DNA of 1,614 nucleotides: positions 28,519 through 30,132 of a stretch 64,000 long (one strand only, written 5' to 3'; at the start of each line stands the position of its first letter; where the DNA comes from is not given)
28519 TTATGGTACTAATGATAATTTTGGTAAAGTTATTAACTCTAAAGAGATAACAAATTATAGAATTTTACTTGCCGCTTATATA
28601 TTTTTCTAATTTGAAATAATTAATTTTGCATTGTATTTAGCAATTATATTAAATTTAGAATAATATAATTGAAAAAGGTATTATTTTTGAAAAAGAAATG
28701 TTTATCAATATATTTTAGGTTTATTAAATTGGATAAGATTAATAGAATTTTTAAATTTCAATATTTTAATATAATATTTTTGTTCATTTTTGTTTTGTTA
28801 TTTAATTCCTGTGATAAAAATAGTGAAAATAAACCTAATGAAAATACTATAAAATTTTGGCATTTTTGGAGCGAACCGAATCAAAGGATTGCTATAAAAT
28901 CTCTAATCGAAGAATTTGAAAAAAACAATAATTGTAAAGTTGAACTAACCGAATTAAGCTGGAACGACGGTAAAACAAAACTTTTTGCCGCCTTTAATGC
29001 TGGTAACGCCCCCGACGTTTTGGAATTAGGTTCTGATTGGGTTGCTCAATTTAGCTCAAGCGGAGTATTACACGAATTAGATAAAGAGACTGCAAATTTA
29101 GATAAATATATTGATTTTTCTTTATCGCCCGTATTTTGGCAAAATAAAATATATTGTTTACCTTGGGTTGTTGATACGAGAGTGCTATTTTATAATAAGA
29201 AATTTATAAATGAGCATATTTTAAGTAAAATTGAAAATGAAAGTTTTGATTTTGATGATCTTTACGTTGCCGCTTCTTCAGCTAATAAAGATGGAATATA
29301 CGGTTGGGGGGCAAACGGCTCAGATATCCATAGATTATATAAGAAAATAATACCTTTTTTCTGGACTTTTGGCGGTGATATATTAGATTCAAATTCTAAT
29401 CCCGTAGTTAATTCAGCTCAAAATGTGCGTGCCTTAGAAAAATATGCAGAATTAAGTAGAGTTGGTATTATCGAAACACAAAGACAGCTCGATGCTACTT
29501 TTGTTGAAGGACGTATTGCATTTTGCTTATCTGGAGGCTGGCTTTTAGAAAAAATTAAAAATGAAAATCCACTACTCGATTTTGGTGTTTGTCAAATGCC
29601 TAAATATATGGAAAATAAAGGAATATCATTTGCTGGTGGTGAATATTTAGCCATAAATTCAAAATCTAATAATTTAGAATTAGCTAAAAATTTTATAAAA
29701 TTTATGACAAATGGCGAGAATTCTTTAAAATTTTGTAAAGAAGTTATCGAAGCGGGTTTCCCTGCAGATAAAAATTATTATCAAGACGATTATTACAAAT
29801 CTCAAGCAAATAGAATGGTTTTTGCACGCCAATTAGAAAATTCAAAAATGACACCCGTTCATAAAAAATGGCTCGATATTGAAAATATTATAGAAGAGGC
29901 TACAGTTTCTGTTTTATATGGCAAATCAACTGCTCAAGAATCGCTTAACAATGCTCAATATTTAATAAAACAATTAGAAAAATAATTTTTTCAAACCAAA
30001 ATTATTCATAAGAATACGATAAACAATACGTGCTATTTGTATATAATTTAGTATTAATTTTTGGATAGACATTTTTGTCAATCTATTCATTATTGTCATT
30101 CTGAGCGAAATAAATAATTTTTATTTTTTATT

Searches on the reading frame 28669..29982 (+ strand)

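Call 29: search_protein_families(library=pfam, proteins=[window:28669-29982:+], max_evalue=0.001)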
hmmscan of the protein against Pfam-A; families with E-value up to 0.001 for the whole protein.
window:28669-29982:+ (438 aa): 2 families
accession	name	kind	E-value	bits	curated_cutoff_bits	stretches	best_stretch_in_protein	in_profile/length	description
PF01547.30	SBP_bac_1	-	3.3e-34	119.7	26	1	72-348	4-302/307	Bacterial extracellular solute-binding protein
PF13416.11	SBP_bac_8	-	1.9e-33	116.9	27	1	79-381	2-276/279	Bacterial extracellular solute-binding protein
